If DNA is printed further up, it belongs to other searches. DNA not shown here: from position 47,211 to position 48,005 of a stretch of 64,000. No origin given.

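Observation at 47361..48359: In-frame fusion of a 2TM-HAMP signalling module to a type IV pilin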

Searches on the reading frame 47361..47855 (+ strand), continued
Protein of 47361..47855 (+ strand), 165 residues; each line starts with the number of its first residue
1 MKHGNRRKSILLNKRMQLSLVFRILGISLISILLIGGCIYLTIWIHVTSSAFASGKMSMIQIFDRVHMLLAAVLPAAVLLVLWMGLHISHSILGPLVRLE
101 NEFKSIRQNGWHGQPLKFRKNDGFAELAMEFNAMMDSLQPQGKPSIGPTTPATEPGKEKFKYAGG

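Call 52: search_protein_families(library=pfam, proteins=[L083:7818-9116:+, L025:6571-7620:+, L052:2818-4059:+, L071:2196-2825:+, L079:1501-1944:+, L079:4659-6902:+, L052:7407-7865:+, L094:2088-2825:+, L071:4507-4983:+, L071:5597-6016:+], max_evalue=0.001)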
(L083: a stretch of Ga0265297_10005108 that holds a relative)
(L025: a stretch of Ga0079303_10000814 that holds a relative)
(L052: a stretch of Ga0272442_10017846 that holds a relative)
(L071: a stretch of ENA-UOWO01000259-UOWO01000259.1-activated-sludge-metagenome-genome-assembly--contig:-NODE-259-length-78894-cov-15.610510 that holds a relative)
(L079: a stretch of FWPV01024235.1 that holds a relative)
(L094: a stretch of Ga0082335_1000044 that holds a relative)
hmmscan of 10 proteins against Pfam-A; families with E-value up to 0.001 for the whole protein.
L083:7818-9116:+ (433 aa): 3 families
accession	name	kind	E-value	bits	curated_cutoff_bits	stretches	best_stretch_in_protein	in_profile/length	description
PF01593.30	Amino_oxidase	-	2.4e-13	50.6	19.8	1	15-357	1-364/443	Flavin containing amine oxidoreductase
PF13450.12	NAD_binding_8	-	1.3e-10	41.8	21.9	1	10-67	1-63/68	NAD(P)-binding Rossmann-like domain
PF01266.30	DAO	-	5.1e-05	23.4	27.9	1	7-39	1-37/353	FAD dependent oxidoreductase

L025:6571-7620:+ (350 aa): 5 families
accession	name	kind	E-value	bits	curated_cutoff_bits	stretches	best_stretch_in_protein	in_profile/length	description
PF02254.24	TrkA_N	-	3.4e-28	98.7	23.8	1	125-240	1-116/116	TrkA-N domain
PF07885.22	Ion_trans_2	-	7.5e-19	67.8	22.5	1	26-101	2-78/79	Ion channel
PF02080.26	TrkA_C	-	1.7e-14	53.9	27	1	275-342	2-68/71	TrkA-C domain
PF21799.2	MurD-like_N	-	0.00076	20.2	27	0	124-175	2-54/88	Mur ligase MurD-like, N-terminal domain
PF00520.37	Ion_trans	-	0.00088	19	25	0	21-94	131-227/241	Ion transport protein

L052:2818-4059:+ (414 aa): 3 families
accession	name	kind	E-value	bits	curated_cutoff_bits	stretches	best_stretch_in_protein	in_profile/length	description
PF00464.25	SHMT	-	3.6e-161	536.7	27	1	9-384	2-399/399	Serine hydroxymethyltransferase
PF00155.27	Aminotran_1_2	-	1.7e-10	41.1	19.7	1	84-372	53-354/361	Aminotransferase class I and II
PF01212.27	Beta_elim_lyase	-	2.3e-05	24.3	27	1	80-343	39-273/288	Beta-eliminating lyase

L071:2196-2825:+ (210 aa): 0 families

L079:1501-1944:+ (148 aa): 1 family
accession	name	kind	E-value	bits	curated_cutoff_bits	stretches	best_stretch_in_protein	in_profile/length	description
PF02502.23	LacAB_rpiB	-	6.9e-57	191.7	24.7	1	3-140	1-138/138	Ribose/Galactose Isomerase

L079:4659-6902:+ (748 aa): 17 families
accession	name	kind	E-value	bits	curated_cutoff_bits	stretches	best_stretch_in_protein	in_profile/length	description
PF00515.34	TPR_1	-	5.8e-27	92.8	27.8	2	704-736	2-34/34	Tetratricopeptide repeat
PF04932.20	Wzy_C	-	2.6e-25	89.4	31.7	1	207-366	2-149/149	O-Antigen ligase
PF13181.12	TPR_8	-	1.7e-23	81.2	25.7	2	704-736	2-34/34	Tetratricopeptide repeat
PF07719.23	TPR_2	-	4e-22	76.9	27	1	704-736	2-34/34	Tetratricopeptide repeat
PF14559.12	TPR_19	-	3.7e-20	72.4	25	2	569-625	1-57/68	Tetratricopeptide repeat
PF13424.12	TPR_12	-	1.7e-19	70.2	30.1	2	669-732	3-74/77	Tetratricopeptide repeat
PF13428.12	TPR_14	-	2.5e-14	52.8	23.5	1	704-742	2-40/44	Tetratricopeptide repeat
PF13431.12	TPR_17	-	1.7e-13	50.1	24.4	0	692-723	2-33/34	Tetratricopeptide repeat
PF13174.12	TPR_6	-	6.3e-13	48.9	26.3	0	706-735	3-32/33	Tetratricopeptide repeat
PF13414.12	TPR_11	-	4.6e-11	42.7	26.8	1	678-714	3-39/42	TPR repeat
PF13176.12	TPR_7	-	1.4e-10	40.9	27.9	0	707-737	3-33/36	Tetratricopeptide repeat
PF13374.12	TPR_10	-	4.6e-10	39.6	27.5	0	670-699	3-32/42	Tetratricopeptide repeat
PF13432.12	TPR_16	-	5.9e-10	39.8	32.7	1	569-626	7-64/65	Tetratricopeptide repeat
PF23914.1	TPR_CcmH_CycH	-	3.3e-07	30.7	42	0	699-745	46-92/158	Cytochrome c-type biogenesis protein H TPR domain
PF25068.1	ARM_TT21_4th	-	5.2e-07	30.5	30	1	574-617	14-56/153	Tetratricopeptide repeat protein 21 forth ARM domain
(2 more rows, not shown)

L052:7407-7865:+ (153 aa): 2 families
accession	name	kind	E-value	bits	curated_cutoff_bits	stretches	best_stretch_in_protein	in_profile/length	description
PF03477.21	ATP-cone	-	3.7e-26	91.9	25.8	1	50-136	2-87/88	ATP cone domain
PF22811.2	Zn_ribbon_NrdR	-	2.9e-22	78.8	27.2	1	1-42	1-42/42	Transcriptional repressor NrdR-like, N-terminal domain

L094:2088-2825:+ (246 aa): 1 family
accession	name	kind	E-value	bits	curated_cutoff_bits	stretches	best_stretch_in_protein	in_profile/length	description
PF00731.26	AIRC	-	4.4e-14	52.7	30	1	120-244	2-126/148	AIR carboxylase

L071:4507-4983:+ (159 aa): 1 family
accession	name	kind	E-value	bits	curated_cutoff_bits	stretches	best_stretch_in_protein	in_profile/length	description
PF07963.17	N_methyl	-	6.6e-08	32.3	21.2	1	21-43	4-26/27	Prokaryotic N-terminal methylation motif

L071:5597-6016:+ (140 aa): 1 family
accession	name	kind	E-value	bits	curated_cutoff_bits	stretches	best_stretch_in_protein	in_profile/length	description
PF07963.17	N_methyl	-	2.1e-07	30.7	21.2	1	1-27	1-27/27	Prokaryotic N-terminal methylation motif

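Call 68: search_solved_structures(query=A2, max_evalue=1)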
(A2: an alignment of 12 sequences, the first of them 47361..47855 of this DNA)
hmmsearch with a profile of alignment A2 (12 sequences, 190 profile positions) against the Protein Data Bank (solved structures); distinct sequences matched with E-value up to 1: 23.
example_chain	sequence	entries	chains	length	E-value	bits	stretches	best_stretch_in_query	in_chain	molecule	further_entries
7y9n_A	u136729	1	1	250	0.0017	20.9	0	97-164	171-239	Spike protein S2',5HB-H2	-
8c5v_I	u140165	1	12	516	0.0025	20.4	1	71-165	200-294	Methyl-accepting chemotaxis protein I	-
6s1k_E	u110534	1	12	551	0.0029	20.2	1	71-164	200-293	Methyl-accepting chemotaxis protein I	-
6yue_A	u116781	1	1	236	0.0058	19.2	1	77-140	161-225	Nitrate/nitrite sensor protein NarQ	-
5jeq_A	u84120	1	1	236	0.0058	19.2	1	77-140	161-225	Nitrate/nitrite sensor protein NarQ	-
5iji_A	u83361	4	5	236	0.0058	19.2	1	77-140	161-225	Nitrate/nitrite sensor histidine kinase NarQ | Nitrate/nitrite sensor protein NarQ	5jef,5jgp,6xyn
3zrw_B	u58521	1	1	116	0.083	15.4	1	90-159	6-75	AF1503 PROTEIN, OSMOLARITY SENSOR PROTEIN ENVZ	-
7wxz_A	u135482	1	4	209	0.14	14.7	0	122-164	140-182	Spike protein S2'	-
3zrx_A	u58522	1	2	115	0.17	14.4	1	90-158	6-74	AF1503 PROTEIN, OSMOLARITY SENSOR PROTEIN ENVZ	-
3zrv_A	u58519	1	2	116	0.17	14.4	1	90-157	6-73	HAMP, OSMOLARITY SENSOR PROTEIN ENVZ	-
2lfs_A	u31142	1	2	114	0.17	14.4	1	90-157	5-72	HAMP domain-containing protein, Osmolarity sensor protein EnzV chimera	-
7zr2_A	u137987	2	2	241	0.21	14.1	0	123-164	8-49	Spike protein S2',Chimeric protein mimic of SARS-CoV-2 Spike HR1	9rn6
8gu7_A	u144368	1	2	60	0.25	13.9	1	120-172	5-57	Beclin 1-associated autophagy-related key regulator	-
3zrw_A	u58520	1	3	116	0.26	13.8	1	90-158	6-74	AF1503 PROTEIN, OSMOLARITY SENSOR PROTEIN ENVZ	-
2l7b_A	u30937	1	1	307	0.27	13.7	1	92-185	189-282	Apolipoprotein E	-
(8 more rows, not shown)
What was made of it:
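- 47559..47624 (+): TM2 (about aa 67-88). The family profile matches TM2-HAMP of Tsr and NarQ (call 68).
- On HAMP domain (PF00672): The profile matches Tsr and NarQ TM2-HAMP at E 0.0025-0.006 (call 68).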

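Call 83: search_protein_families(library=pfam, proteins=[P0240, P0128, P0131, P0156, P0278], max_evalue=0.01)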
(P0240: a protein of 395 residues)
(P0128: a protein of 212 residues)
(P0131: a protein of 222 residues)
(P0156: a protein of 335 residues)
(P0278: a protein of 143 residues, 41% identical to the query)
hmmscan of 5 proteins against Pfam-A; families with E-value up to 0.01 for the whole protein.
P0240 (395 aa): 5 families
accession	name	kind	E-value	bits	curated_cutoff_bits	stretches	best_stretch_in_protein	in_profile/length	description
PF00672.30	HAMP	-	4.5e-06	27.3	25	1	97-145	2-50/53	HAMP domain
PF07264.17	EI24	-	0.00025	21.7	32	1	26-142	14-122/199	Sulfate transporter CysZ/Etoposide-induced protein 2.4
PF06160.17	EzrA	-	0.0018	17.1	39.6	1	80-200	2-125/557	Septation ring formation regulator, EzrA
PF03600.22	CitMHS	-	0.0049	16.4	31.9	1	29-239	121-240/336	Citrate transporter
PF11368.13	DUF3169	-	0.0055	16.8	31.6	0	27-111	4-85/250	Protein of unknown function (DUF3169)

P0128 (212 aa): 1 family
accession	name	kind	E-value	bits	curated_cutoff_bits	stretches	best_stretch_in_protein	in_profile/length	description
PF00672.30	HAMP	-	8.4e-10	39.3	25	1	88-138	2-52/53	HAMP domain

P0131 (222 aa): 1 family
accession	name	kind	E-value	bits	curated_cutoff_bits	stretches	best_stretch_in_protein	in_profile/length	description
PF00672.30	HAMP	-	8.3e-12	45.7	25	1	84-135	1-52/53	HAMP domain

P0156 (335 aa): 0 families

P0278 (143 aa): 2 families
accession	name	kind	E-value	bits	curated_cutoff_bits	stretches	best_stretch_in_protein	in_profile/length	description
PF00672.30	HAMP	-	3.1e-08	34.2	25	1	86-138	1-53/53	HAMP domain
PF19744.4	DUF6232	-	0.0064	17.4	27.4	1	19-98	40-86/117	Family of unknown function (DUF6232)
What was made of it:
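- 47622..47777 (+): HAMP-like domain (aa 88-139). Homologous stand-alone proteins score 34-46 bits (call 83).
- On HAMP domain (PF00672): Full-length homologues score 34-46 bits for HAMP (call 83).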
